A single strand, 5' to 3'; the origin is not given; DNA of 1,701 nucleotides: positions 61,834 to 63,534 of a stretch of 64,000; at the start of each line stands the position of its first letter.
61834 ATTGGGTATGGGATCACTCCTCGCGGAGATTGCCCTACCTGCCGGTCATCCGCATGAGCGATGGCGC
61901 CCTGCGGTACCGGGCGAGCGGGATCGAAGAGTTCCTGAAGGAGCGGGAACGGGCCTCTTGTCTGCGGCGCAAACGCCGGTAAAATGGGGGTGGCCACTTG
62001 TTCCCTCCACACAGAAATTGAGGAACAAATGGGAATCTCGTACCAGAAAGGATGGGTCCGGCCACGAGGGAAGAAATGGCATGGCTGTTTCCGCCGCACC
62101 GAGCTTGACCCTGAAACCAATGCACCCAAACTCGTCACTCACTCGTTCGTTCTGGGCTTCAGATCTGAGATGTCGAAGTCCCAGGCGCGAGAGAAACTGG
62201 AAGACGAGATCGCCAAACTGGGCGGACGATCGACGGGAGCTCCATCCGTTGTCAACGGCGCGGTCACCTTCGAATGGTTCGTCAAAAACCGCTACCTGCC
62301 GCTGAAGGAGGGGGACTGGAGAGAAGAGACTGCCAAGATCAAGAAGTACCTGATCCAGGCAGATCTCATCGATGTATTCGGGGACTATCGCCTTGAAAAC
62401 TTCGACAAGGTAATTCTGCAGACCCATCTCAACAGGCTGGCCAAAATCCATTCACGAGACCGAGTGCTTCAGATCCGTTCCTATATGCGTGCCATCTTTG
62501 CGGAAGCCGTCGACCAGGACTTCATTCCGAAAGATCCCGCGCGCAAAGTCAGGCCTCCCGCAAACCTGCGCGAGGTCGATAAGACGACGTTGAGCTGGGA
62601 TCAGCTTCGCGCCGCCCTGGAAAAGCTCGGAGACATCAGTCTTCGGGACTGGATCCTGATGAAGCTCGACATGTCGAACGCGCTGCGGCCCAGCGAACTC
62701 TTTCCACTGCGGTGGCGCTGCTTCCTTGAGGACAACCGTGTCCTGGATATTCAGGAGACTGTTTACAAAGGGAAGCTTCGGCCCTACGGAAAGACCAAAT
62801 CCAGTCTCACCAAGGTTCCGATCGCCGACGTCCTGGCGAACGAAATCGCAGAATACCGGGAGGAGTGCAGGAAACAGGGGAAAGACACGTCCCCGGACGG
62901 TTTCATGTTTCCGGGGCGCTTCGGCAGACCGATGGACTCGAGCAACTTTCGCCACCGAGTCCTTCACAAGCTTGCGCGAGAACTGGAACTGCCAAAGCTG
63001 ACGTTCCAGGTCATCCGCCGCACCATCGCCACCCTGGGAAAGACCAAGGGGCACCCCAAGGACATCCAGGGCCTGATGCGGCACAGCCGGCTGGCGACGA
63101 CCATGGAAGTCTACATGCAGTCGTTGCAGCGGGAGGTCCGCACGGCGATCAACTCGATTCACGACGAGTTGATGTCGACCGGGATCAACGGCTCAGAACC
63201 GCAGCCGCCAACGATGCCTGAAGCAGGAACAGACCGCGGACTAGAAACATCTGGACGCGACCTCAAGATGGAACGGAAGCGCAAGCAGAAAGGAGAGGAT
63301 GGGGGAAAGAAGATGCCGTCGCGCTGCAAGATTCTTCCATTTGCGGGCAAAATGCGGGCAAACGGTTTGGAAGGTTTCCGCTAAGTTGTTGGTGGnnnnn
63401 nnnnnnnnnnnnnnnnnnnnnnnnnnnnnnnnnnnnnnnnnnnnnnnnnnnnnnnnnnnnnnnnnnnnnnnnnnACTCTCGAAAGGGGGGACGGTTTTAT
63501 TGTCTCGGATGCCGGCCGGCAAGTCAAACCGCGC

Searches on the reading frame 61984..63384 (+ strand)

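Call 29: search_protein_families(library=pfam, proteins=[window:61984-63384:+], max_evalue=0.01)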
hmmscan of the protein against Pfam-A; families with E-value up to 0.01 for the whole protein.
window:61984-63384:+ (466 aa): 3 families
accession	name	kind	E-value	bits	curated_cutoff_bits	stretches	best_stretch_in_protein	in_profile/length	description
PF00589.27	Phage_integrase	-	4.1e-14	53.1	27.1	1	206-381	6-169/172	Phage integrase family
PF14659.12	Phage_int_SAM_3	-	9.3e-06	26.2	22.6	1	102-152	7-57/58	Phage integrase, N-terminal SAM-like domain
PF22022.2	Phage_int_M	-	0.00061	20.4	27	1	102-190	6-94/96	Phage integrase central domain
